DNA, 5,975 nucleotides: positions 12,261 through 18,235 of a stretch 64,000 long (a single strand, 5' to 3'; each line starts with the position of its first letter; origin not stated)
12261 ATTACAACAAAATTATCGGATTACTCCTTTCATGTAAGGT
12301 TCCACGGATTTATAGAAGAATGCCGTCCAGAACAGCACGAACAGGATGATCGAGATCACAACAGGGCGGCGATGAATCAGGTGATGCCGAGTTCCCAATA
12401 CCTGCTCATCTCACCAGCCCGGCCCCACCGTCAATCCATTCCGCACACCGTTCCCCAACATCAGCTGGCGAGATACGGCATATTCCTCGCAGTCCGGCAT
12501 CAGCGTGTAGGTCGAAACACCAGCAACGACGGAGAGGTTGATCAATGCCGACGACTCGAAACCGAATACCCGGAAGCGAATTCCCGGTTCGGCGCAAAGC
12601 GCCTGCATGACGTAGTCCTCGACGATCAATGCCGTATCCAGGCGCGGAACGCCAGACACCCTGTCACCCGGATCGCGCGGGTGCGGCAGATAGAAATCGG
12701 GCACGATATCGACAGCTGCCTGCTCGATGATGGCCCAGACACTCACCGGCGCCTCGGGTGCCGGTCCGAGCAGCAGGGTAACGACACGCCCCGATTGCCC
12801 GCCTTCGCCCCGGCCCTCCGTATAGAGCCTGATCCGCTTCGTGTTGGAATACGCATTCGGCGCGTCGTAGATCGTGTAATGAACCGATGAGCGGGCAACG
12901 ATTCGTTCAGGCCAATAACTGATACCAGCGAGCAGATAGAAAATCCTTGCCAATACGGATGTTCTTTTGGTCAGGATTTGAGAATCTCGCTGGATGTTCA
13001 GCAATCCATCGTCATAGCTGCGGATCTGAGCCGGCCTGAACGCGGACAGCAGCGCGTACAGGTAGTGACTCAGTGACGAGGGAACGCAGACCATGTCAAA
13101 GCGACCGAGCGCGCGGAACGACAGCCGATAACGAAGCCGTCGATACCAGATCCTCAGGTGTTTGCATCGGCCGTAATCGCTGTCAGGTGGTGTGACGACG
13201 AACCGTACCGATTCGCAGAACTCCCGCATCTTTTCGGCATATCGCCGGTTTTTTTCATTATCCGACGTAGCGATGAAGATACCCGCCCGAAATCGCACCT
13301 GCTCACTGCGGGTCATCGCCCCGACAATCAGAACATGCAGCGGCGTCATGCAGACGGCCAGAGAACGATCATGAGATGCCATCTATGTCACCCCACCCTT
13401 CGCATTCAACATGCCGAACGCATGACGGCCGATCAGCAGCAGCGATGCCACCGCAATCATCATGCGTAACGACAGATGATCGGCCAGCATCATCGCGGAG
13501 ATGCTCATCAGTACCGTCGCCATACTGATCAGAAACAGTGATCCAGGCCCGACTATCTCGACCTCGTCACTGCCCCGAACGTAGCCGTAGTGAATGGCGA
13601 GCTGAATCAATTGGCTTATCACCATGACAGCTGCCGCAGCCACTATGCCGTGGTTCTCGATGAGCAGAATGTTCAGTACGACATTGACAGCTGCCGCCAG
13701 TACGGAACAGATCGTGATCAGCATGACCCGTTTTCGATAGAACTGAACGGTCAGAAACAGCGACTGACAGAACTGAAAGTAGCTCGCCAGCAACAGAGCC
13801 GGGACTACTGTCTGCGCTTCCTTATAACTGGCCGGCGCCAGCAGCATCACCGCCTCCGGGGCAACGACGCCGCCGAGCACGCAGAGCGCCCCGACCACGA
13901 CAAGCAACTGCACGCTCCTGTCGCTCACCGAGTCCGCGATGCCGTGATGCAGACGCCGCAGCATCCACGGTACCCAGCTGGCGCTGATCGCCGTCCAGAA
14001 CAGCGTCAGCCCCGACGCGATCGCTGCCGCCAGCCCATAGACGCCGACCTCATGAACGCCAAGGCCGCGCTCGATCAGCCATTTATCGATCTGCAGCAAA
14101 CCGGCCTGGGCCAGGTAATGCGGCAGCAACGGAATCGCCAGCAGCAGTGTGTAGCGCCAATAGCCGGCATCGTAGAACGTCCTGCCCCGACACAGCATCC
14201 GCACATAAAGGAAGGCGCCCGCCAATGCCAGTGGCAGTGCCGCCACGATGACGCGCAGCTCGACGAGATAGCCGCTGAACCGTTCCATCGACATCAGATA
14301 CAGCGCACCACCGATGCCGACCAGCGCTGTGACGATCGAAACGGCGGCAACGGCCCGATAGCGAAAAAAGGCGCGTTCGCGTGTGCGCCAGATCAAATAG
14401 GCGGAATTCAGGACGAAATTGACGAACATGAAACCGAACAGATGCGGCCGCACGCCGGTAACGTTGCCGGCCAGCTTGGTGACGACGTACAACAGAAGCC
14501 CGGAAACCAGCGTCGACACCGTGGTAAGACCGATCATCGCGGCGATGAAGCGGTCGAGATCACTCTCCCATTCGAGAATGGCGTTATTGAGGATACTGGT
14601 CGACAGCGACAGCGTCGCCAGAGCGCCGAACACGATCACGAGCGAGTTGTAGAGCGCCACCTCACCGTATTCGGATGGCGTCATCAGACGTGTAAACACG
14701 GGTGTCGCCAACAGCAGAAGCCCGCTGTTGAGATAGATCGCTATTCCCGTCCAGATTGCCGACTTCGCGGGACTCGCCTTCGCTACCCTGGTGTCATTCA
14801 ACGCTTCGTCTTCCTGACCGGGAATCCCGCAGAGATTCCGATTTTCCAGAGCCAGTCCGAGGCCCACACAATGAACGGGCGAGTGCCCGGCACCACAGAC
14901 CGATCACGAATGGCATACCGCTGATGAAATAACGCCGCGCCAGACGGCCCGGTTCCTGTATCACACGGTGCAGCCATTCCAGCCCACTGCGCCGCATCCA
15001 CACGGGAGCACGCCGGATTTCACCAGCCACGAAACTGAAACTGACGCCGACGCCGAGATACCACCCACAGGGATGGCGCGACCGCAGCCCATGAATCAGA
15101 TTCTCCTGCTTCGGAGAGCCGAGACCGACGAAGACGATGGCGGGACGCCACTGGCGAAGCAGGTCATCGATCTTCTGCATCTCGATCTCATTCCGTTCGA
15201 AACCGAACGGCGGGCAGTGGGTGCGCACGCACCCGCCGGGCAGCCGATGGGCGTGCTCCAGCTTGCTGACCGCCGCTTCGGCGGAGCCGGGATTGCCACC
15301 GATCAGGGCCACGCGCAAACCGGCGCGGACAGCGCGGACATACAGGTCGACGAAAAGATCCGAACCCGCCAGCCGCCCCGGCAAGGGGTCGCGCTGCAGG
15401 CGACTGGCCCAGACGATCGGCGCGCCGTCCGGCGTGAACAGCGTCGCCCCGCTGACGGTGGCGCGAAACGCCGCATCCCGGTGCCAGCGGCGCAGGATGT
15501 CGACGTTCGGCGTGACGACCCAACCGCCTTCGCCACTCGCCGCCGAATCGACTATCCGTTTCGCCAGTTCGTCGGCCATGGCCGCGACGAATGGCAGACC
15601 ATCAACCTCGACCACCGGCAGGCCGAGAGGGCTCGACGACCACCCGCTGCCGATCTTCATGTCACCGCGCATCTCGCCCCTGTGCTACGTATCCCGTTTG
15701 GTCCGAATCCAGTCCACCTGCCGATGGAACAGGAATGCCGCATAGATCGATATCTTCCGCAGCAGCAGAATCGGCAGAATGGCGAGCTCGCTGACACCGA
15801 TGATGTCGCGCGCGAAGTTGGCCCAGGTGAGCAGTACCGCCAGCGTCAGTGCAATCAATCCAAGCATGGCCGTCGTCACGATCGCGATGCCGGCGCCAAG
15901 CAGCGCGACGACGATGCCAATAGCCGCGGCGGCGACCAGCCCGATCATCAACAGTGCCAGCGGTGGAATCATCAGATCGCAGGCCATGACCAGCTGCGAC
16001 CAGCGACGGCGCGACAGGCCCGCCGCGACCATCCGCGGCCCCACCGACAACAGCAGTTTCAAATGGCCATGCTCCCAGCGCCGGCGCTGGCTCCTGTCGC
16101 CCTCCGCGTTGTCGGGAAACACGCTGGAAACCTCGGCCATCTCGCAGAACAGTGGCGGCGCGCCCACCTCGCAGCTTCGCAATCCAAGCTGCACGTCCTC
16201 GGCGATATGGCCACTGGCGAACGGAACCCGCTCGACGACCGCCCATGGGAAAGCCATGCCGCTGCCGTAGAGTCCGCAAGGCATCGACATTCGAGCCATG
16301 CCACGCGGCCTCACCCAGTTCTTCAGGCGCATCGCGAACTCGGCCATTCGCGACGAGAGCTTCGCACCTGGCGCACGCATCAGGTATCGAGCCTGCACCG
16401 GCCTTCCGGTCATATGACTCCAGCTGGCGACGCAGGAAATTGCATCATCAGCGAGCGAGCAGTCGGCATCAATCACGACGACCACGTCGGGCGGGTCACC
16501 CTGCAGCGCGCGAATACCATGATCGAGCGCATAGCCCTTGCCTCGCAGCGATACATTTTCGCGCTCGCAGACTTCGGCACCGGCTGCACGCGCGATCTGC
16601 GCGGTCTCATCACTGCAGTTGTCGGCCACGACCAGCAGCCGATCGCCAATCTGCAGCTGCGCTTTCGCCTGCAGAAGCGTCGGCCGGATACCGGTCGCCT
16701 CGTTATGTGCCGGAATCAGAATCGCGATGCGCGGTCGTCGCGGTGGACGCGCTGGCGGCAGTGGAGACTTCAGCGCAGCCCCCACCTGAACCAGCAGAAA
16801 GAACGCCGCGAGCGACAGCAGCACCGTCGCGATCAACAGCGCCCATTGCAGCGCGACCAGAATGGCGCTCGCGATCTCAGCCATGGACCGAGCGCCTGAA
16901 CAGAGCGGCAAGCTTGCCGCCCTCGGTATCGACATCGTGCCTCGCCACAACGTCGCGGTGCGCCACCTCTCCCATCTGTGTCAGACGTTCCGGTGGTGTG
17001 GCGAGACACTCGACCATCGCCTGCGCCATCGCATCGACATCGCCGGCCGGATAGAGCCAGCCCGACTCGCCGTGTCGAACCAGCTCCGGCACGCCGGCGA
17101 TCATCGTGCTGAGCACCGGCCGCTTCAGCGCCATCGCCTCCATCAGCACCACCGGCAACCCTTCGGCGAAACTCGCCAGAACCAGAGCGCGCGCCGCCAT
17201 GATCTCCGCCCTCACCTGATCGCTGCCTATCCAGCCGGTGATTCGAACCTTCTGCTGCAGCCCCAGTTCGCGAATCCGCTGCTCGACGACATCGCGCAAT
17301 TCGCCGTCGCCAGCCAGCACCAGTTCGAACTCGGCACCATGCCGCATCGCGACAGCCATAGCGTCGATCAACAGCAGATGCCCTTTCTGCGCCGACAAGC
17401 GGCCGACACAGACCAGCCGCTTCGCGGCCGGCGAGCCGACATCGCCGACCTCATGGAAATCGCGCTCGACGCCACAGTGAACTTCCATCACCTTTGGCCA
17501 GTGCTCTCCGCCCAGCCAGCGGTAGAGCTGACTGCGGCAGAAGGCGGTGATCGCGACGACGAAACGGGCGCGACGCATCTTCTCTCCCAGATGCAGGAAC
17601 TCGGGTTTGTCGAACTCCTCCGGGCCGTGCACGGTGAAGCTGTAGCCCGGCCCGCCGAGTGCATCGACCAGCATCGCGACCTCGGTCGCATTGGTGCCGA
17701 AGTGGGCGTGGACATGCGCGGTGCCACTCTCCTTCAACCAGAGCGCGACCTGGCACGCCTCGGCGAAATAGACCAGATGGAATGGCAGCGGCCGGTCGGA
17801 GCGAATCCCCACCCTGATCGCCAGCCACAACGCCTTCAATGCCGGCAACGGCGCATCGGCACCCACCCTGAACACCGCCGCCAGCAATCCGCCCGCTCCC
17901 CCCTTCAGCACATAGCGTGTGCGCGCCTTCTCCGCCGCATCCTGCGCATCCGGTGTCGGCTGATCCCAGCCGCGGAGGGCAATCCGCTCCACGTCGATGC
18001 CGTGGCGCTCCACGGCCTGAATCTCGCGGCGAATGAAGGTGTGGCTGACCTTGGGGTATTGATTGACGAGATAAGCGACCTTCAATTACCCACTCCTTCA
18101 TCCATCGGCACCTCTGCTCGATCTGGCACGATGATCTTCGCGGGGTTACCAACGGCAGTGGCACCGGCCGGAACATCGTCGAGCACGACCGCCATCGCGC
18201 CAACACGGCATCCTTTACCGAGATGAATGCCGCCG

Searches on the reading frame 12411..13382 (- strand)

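Call 33: search_protein_families(library=pfam, proteins=[window:12411-13382:-], max_evalue=0.001)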
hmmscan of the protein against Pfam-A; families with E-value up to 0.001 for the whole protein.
window:12411-13382:- (323 aa): 1 family
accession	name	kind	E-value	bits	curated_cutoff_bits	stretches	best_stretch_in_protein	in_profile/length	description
PF07922.17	Glyco_transf_52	-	2.4e-19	70.1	26.1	1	34-287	6-261/272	Glycosyltransferase family 52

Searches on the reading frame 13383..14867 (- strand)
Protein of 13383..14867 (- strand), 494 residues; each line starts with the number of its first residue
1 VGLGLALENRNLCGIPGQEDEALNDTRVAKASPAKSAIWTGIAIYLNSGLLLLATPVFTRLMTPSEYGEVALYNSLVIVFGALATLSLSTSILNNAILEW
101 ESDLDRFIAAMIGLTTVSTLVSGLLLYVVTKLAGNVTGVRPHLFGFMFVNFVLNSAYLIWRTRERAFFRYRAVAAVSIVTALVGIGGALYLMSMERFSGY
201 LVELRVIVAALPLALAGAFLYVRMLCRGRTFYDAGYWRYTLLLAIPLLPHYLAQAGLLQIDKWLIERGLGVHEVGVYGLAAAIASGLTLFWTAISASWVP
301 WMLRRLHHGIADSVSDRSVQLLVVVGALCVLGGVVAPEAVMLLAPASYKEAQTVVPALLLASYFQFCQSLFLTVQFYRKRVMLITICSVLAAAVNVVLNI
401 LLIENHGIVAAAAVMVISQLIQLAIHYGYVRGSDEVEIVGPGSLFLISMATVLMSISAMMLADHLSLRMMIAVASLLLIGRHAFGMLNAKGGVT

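Call 33: search_protein_families(library=pfam, proteins=[window:13383-14867:-], max_evalue=0.001)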
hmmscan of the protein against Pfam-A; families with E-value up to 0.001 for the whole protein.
window:13383-14867:- (494 aa): 1 family
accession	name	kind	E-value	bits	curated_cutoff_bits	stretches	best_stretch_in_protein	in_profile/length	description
PF01943.22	Polysacc_synt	-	5.3e-09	36.3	28.2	1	35-303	3-271/274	Polysaccharide biosynthesis protein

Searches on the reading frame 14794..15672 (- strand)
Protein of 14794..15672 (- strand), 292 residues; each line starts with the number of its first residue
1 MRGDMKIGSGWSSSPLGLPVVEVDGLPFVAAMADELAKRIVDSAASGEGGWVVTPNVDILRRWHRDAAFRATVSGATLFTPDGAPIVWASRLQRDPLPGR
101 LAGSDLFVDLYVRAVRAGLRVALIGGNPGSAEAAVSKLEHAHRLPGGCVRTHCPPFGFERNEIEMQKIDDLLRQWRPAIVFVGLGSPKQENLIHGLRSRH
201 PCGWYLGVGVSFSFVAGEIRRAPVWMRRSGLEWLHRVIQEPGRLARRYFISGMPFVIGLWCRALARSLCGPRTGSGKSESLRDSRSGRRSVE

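Call 33: search_protein_families(library=pfam, proteins=[window:14794-15672:-], max_evalue=0.001)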
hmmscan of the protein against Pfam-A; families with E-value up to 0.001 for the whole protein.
window:14794-15672:- (292 aa): 1 family
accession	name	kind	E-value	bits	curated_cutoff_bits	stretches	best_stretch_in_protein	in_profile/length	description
PF03808.19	Glyco_tran_WecG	-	8.9e-49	166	27.4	1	76-248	1-168/168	Glycosyl transferase WecG/TagA/CpsF family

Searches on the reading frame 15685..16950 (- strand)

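Call 33: search_protein_families(library=pfam, proteins=[window:15685-16950:-], max_evalue=0.001)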
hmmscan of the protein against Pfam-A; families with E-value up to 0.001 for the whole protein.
window:15685-16950:- (421 aa): 3 families
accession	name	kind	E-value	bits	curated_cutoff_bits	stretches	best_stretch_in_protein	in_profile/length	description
PF13641.12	Glyco_tranf_2_3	-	5.8e-19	69.5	27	1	73-293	1-228/230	Glycosyltransferase like family 2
PF00535.33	Glycos_transf_2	-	1.7e-14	54.6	23.3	1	77-172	2-97/168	Glycosyl transferase family 2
PF13632.12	Glyco_trans_2_3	-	4e-12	46.8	27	1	157-351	2-193/198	Glycosyl transferase family group 2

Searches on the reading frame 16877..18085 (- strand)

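Call 33: search_protein_families(library=pfam, proteins=[window:16877-18085:-], max_evalue=0.001)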
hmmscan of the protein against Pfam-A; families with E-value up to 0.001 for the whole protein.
window:16877-18085:- (402 aa): 5 families
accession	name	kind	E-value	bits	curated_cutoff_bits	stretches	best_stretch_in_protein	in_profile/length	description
PF13692.12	Glyco_trans_1_4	-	4.4e-35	121.5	27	1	222-362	2-141/142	Glycosyl transferases group 1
PF00534.26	Glycos_transf_1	-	2.5e-32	112.2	26.4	1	222-375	16-169/172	Glycosyl transferases group 1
PF20706.3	GT4-conflict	-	6.5e-07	29.1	26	1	170-338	144-322/385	Family 4 Glycosyltransferase in conflict systems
PF13524.12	Glyco_trans_1_2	-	1.2e-05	25.8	25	1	253-386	15-136/144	Glycosyl transferase-like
PF13439.12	Glyco_transf_4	-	0.00018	22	28.5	1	89-209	40-169/170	Glycosyltransferase Family 4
